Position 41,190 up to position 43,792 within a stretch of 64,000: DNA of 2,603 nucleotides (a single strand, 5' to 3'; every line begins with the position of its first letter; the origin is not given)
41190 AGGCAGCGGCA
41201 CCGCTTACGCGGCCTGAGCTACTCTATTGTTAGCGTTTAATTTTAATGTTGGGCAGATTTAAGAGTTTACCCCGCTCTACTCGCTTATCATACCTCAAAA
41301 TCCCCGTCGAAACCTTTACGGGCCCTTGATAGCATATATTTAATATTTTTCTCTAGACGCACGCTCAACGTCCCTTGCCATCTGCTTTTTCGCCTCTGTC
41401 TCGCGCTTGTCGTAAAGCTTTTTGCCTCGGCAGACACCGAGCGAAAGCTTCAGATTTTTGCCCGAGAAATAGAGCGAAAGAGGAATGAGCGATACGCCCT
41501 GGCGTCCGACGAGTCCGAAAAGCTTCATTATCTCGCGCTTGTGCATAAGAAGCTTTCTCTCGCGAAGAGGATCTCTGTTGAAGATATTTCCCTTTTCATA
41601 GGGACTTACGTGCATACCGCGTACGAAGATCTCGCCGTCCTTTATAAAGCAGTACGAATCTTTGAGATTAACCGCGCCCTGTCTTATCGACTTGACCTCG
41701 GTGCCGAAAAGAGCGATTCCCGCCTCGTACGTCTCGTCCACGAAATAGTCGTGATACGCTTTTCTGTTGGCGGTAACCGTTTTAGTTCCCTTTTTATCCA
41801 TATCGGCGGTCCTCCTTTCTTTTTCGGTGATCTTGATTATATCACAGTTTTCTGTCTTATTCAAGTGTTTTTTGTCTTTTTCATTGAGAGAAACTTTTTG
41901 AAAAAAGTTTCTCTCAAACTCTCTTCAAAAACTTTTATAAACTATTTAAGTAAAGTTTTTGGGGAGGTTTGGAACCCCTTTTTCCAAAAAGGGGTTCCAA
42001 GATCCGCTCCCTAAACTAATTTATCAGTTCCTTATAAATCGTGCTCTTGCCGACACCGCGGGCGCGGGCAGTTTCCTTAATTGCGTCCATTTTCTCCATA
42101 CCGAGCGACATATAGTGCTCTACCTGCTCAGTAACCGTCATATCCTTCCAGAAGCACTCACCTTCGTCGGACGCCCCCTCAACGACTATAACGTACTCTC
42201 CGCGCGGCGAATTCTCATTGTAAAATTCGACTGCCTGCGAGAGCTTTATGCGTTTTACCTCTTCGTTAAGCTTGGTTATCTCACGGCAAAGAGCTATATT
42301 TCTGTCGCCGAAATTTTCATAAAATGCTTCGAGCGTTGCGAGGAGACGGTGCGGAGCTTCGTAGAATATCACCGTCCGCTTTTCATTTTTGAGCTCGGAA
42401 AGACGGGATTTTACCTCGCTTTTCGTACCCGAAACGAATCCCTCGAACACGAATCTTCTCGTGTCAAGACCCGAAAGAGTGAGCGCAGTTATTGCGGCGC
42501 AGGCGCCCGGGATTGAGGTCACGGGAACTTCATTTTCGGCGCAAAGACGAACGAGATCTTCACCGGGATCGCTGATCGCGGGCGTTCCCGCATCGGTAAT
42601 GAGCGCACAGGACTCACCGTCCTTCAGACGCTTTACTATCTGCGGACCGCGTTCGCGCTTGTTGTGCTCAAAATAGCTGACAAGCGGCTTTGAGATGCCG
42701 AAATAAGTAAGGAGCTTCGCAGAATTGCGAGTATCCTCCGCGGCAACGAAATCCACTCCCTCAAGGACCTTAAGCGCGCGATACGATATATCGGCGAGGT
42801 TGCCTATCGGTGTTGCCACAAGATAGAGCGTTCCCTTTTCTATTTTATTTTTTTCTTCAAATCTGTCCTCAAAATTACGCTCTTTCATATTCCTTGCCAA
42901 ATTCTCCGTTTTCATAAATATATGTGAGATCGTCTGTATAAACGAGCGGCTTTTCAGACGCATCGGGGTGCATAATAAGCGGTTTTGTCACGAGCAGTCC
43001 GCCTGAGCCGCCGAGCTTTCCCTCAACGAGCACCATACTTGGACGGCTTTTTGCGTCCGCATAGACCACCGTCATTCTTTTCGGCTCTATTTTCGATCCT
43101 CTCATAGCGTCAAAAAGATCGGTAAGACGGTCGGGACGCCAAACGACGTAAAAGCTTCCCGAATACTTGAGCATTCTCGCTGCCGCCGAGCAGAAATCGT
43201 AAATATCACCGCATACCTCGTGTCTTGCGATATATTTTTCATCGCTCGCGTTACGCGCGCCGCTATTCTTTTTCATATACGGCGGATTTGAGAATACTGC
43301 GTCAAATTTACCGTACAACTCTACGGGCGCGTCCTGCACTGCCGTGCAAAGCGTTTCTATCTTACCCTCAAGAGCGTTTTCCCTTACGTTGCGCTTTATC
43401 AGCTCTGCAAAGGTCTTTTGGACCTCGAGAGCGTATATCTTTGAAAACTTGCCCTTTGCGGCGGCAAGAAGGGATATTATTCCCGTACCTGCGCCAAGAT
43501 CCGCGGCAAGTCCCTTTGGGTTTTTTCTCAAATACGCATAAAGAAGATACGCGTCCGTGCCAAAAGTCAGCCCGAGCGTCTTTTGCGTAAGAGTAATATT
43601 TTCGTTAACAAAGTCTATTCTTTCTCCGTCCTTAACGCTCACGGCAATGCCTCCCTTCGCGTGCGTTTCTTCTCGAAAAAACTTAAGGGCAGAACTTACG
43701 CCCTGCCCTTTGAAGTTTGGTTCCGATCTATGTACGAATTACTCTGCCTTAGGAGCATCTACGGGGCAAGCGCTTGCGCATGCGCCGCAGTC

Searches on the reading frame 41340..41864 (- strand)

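Call 85: search_protein_families(library=pfam, proteins=[window:41340-41864:-], max_evalue=0.0001)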
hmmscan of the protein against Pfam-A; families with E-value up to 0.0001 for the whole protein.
window:41340-41864:- (174 aa): 1 family
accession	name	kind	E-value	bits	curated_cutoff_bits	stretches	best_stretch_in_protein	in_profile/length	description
PF01668.23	SmpB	-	6.2e-59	198.5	27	1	31-171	2-142/143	SmpB protein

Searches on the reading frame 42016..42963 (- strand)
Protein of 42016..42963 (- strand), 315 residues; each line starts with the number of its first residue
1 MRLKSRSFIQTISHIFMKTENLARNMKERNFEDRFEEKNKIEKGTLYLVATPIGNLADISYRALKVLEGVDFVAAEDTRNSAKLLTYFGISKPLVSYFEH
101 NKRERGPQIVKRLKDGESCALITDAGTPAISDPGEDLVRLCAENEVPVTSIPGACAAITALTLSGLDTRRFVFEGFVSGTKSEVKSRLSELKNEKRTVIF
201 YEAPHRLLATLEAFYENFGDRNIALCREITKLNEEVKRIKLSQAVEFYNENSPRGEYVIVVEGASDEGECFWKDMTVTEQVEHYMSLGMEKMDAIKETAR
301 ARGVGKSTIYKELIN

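Call 85: search_protein_families(library=pfam, proteins=[window:42016-42963:-], max_evalue=0.0001)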
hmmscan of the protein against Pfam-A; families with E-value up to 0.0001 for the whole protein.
window:42016-42963:- (315 aa): 1 family
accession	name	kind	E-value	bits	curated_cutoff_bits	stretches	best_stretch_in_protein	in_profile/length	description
PF00590.25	TP_methylase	-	6e-30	105.2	27.8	1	45-244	1-211/212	Tetrapyrrole (Corrin/Porphyrin) Methylases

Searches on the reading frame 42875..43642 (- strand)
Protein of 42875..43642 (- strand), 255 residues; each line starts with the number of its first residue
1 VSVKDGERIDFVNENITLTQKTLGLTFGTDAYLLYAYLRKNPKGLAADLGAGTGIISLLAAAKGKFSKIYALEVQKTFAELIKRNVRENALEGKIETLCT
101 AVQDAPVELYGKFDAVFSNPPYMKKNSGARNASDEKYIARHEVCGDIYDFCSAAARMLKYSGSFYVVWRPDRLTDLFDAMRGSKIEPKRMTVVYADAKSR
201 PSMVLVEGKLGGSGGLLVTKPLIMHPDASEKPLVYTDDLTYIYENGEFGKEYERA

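Call 85: search_protein_families(library=pfam, proteins=[window:42875-43642:-], max_evalue=0.0001)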
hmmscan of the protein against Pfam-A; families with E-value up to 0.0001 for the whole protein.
window:42875-43642:- (255 aa): 6 families
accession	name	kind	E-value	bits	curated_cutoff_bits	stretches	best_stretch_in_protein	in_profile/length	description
PF05175.20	MTS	-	1.2e-12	48.2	23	1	32-169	21-141/170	Methyltransferase small domain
PF13649.12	Methyltransf_25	-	5.9e-07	30.5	27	1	47-119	2-71/97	Methyltransferase domain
PF03602.21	Cons_hypoth95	-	7.2e-07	29.5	24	1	48-126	47-127/182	Conserved hypothetical protein 95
PF08241.18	Methyltransf_11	-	1.3e-06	29.4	21.2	1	48-119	2-67/95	Methyltransferase domain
PF02475.24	TRM5-TYW2_MTfase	-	2.5e-06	28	28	1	47-122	41-114/164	TRM5/TYW2 methyltransferase domain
PF07669.17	Eco57I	-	1.6e-05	25.5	25.3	1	82-164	43-130/171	Eco57I restriction-modification methylase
